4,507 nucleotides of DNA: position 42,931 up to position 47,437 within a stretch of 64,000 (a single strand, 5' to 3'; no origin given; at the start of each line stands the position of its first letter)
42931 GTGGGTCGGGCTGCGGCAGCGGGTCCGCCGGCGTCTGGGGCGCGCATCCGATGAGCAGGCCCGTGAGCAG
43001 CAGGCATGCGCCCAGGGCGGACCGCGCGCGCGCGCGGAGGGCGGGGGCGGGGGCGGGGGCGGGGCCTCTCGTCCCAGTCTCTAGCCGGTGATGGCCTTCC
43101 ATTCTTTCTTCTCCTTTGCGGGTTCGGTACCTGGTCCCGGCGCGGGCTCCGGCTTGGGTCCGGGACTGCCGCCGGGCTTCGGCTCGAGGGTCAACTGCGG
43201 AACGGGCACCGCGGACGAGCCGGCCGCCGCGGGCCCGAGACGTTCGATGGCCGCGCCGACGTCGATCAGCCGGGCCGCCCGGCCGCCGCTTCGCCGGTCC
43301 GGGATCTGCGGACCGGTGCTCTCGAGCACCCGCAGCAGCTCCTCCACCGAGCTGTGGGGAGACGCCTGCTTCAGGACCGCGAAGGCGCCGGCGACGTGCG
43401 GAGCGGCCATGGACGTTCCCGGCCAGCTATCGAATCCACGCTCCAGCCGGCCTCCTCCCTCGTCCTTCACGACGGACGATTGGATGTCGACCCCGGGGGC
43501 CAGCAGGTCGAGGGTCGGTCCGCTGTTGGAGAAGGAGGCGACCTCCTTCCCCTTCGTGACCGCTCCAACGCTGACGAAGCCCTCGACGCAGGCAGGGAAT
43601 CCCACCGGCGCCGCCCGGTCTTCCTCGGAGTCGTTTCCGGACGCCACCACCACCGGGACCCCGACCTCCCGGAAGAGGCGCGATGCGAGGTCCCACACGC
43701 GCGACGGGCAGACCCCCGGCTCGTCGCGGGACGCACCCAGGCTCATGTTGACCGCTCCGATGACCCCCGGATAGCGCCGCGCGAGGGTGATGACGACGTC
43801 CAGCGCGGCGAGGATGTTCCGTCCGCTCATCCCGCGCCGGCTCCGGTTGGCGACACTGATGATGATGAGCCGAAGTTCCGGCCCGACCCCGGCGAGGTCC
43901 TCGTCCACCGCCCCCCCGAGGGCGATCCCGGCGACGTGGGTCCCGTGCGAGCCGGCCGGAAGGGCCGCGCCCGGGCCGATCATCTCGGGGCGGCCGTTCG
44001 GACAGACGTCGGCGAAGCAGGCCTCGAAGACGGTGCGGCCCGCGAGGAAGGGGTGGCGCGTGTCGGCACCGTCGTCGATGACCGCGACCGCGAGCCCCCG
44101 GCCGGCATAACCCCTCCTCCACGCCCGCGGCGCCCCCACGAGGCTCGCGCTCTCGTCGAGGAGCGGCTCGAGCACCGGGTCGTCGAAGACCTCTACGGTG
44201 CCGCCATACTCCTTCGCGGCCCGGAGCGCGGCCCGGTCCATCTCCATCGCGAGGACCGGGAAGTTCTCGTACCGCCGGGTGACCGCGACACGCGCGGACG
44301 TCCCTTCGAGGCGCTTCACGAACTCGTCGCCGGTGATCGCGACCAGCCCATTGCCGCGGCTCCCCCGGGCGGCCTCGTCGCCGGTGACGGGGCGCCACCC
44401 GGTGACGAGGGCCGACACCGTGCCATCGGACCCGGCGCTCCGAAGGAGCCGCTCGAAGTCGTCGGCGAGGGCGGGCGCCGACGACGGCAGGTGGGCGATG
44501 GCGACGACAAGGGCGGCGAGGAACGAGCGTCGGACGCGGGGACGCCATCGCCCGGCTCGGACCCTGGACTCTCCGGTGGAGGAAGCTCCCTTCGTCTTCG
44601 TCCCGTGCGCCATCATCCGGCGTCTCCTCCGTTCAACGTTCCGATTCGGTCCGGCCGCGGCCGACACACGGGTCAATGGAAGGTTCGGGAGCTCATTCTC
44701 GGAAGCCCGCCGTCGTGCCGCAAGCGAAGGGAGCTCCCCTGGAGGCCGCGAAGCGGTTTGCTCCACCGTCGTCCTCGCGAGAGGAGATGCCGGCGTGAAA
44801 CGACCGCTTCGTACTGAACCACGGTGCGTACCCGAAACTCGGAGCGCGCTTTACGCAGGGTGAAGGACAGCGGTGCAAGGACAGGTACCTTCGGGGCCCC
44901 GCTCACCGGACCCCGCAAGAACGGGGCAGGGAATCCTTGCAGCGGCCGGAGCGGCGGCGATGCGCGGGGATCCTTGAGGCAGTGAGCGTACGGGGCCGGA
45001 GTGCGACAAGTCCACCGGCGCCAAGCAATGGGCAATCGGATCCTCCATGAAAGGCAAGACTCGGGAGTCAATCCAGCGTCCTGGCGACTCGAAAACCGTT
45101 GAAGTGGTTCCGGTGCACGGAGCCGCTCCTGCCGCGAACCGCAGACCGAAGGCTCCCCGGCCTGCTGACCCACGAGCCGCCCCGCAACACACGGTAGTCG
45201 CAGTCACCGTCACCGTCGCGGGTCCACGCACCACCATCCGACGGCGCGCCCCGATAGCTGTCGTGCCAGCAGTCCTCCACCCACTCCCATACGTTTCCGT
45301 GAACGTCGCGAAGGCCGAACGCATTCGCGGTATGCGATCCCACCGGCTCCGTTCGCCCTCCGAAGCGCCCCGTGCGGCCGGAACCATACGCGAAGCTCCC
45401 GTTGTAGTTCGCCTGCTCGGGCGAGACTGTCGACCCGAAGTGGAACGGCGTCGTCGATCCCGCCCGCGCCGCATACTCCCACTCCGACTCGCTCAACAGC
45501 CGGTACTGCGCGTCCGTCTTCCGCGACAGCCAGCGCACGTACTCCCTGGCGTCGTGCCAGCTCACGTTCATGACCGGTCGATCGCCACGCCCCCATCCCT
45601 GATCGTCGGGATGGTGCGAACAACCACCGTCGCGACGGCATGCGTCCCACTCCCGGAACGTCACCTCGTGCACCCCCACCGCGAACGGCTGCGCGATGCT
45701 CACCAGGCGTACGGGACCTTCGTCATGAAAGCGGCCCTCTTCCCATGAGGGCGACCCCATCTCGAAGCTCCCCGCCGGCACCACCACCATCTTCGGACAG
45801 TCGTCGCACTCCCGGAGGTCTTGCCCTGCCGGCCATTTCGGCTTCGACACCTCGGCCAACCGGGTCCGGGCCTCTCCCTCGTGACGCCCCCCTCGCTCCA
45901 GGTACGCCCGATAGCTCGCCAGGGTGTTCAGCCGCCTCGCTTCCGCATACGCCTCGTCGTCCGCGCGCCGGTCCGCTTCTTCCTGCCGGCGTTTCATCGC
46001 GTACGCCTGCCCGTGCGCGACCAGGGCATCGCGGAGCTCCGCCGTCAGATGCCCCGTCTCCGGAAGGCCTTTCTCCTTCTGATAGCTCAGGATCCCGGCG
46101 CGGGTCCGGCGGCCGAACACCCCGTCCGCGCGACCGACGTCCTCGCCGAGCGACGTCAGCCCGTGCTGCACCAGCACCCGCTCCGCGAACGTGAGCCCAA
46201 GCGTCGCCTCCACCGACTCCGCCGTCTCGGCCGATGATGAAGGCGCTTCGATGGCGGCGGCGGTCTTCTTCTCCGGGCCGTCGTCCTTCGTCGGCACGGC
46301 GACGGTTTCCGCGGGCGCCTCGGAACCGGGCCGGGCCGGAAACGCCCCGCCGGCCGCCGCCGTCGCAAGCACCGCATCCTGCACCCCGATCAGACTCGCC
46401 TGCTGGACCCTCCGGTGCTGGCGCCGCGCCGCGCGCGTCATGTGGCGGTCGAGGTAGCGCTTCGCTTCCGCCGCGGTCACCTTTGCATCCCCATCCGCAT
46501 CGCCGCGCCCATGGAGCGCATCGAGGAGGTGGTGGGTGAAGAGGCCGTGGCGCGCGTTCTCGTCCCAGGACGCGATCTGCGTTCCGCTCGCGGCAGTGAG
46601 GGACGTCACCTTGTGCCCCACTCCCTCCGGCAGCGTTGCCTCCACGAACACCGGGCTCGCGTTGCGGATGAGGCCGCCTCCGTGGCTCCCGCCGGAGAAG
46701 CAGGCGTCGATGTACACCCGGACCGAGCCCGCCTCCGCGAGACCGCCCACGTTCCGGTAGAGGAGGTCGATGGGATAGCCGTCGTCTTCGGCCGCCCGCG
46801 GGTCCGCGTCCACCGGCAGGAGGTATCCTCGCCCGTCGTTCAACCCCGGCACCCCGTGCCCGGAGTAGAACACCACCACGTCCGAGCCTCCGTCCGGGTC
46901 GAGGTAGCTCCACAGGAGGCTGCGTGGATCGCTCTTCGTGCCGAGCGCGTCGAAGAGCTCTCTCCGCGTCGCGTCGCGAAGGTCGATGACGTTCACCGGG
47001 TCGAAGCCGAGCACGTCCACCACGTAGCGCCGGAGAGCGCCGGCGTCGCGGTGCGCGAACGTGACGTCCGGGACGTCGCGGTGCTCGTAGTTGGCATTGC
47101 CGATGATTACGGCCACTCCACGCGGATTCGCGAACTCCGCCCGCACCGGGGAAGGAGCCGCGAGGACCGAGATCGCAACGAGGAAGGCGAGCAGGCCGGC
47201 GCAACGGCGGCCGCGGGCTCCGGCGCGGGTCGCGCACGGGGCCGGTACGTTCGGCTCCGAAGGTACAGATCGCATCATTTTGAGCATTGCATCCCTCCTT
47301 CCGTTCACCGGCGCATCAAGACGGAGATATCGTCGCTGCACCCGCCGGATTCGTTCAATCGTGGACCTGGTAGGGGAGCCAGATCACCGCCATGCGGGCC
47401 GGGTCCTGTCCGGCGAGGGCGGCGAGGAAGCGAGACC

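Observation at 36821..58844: Four paralogous caspase-like (C14) / peptidoglycan-binding / FGE-domain mosaic proteins clustered with other envelope proteases in ~22 kb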

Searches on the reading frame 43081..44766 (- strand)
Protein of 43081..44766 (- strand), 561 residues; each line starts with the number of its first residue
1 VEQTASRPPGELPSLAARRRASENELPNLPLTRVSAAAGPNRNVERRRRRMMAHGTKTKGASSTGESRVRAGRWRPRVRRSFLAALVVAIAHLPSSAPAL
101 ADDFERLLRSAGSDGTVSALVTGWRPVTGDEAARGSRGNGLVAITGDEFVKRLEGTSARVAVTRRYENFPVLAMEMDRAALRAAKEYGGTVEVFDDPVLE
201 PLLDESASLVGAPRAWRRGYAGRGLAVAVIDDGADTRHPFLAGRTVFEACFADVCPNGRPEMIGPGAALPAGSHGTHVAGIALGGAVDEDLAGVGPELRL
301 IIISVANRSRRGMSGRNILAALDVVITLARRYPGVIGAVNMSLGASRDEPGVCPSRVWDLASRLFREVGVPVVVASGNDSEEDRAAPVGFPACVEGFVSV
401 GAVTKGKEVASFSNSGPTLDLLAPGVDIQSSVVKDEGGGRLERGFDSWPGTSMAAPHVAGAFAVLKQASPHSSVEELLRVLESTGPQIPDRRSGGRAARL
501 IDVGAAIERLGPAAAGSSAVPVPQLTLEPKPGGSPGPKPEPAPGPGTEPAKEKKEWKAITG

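Call 8: search_protein_families(library=pfam, proteins=[window:43081-44766:-], max_evalue=0.01)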
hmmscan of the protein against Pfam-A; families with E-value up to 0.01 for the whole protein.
window:43081-44766:- (561 aa): 1 family
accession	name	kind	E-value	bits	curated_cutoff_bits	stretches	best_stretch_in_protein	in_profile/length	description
PF00082.27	Peptidase_S8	-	1.3e-43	149.8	21.8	1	222-485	1-273/288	Subtilase family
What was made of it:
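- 43081..44613 (-): S8 subtilase (510 aa) with D/H/S motifs (VIDDG, HGTHVAG, GTSMAAP) and a twin-arginine-like N-terminus. Pfam Peptidase_S8 149.8 bits (call 8).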

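Call 25: search_protein_families(library=ncbifam, proteins=[window:43081-44766:-], max_evalue=0.01)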
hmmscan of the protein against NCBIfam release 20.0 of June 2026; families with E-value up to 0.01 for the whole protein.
window:43081-44766:- (561 aa): 7 families
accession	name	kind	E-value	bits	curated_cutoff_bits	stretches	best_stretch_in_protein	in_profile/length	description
TIGR03921.1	T7SS_mycosin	equivalog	3.2e-30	105.4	278.75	1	212-522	3-302/353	type VII secretion-associated serine protease mycosin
NF033595.1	denti_PrtP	equivalog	4.8e-14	51.9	300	1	339-466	342-457/606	dentilisin complex serine proteinase subunit PrtP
NF040553.1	SGO_0316_fam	subfamily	4.4e-10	37.9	1400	1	273-378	359-463/1486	SGO_0316/SGO_0317 family LPXTG-anchored serine peptidase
TIGR03895.1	protease_PatA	subfamily_domain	3.1e-09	36.1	421.05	1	274-465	1-176/606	PatA/PatG family cyanobactin maturation protease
NF051851.1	AtpSerPepEprS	equivalog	5.9e-09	34.5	1700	1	423-489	283-341/988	autotransporter serine peptidase EprS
NF040809.1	germ_prot_CspBA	exception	8.4e-06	23.7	1250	0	274-381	724-826/1099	bifunctional germination protease/germinant receptor pseudoprotease CspBA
NF049966.1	QH_SP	equivalog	0.0046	16.3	165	0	284-484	43-210/219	subtilisin-like serine protease QhpE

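Call 26: search_protein_families(library=padloc, proteins=[window:43081-44766:-], max_evalue=0.01)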
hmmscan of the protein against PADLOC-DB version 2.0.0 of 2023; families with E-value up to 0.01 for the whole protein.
window:43081-44766:- (561 aa): 3 families
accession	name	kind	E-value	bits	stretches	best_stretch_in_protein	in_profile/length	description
PDLC03014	subtilase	-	2e-21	74.9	1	205-477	164-367/391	-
PDLC02197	IetS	-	0.00011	18.6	1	273-384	294-401/749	-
PDLC02198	IetS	-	0.0012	14.8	0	226-307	255-328/795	-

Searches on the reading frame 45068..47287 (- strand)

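Call 5: search_protein_families(library=pfam, proteins=[window:45068-47287:-], max_evalue=0.01)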
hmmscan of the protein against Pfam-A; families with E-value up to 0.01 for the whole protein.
window:45068-47287:- (739 aa): 3 families
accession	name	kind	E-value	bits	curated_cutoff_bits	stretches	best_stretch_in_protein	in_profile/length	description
PF03781.23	FGE-sulfatase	-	4.2e-52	177.8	23.3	1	497-736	2-255/255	Sulfatase-modifying factor enzyme 1-like domain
PF00656.27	Peptidase_C14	-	2.2e-11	44.3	21.4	1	56-277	1-209/233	Caspase domain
PF01471.23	PG_binding_1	-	4.7e-09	36.7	23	1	369-422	4-57/57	Putative peptidoglycan binding domain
